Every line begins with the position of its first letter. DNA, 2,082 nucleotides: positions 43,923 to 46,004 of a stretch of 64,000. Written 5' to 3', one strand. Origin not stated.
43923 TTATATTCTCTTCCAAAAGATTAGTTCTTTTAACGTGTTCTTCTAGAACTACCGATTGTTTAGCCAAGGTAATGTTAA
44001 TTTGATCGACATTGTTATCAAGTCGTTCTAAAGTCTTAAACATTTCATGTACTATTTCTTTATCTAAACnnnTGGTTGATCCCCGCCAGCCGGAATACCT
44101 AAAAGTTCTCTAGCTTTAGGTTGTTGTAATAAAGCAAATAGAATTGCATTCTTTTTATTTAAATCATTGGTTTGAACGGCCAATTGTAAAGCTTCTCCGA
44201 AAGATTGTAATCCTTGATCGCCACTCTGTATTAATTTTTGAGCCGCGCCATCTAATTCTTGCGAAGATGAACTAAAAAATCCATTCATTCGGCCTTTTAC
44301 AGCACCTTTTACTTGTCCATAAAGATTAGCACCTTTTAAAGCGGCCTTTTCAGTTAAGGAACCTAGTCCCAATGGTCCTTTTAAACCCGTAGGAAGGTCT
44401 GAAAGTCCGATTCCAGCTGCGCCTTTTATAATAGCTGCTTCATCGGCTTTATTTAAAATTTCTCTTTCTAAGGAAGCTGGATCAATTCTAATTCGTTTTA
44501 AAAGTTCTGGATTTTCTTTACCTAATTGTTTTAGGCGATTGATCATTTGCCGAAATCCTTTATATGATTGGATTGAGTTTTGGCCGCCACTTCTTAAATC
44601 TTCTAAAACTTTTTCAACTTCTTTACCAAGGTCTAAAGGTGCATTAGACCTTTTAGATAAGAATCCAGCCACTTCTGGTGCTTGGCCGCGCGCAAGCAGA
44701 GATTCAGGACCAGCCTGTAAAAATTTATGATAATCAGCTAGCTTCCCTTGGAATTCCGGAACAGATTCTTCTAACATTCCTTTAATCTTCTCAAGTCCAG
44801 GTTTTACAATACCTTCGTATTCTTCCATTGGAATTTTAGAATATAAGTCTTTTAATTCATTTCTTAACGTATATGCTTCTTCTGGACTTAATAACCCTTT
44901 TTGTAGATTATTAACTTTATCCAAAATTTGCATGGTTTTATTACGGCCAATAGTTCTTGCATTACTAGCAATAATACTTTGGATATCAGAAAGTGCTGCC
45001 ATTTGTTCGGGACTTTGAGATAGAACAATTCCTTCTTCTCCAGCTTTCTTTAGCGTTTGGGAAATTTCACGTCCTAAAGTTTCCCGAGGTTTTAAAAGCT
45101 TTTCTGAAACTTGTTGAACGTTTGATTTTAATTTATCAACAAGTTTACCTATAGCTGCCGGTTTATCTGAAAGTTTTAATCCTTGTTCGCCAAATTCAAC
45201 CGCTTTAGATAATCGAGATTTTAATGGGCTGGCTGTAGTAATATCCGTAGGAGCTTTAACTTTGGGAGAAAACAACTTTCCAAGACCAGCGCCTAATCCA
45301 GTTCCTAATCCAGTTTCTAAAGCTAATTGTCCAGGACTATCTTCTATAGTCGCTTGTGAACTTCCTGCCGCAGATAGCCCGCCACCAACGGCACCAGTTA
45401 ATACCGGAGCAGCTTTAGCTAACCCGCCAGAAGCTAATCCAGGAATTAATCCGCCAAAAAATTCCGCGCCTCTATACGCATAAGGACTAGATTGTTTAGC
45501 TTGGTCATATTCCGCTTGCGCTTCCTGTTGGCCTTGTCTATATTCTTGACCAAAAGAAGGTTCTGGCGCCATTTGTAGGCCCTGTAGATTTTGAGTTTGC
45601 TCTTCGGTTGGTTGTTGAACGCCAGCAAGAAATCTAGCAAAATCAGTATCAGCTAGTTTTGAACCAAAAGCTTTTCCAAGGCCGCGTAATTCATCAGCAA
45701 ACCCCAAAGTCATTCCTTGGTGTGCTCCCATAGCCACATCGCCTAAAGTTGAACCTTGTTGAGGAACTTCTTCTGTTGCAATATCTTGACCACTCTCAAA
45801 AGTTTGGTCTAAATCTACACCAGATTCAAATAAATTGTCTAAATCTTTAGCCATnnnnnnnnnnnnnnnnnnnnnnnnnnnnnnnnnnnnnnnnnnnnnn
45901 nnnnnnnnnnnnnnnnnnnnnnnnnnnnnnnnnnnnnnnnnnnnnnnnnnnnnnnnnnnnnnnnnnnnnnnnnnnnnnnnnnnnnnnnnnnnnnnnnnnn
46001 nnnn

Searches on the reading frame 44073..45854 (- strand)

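Call 31: search_protein_families(library=phrogs, proteins=[window:44073-45854:-], max_evalue=0.00001)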
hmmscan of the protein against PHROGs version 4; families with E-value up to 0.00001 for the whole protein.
window:44073-45854:- (594 aa): 1 family
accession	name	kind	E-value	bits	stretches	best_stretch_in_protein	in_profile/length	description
phrog_5880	-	unknown function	6.5e-10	39.3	1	22-192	39-190/661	-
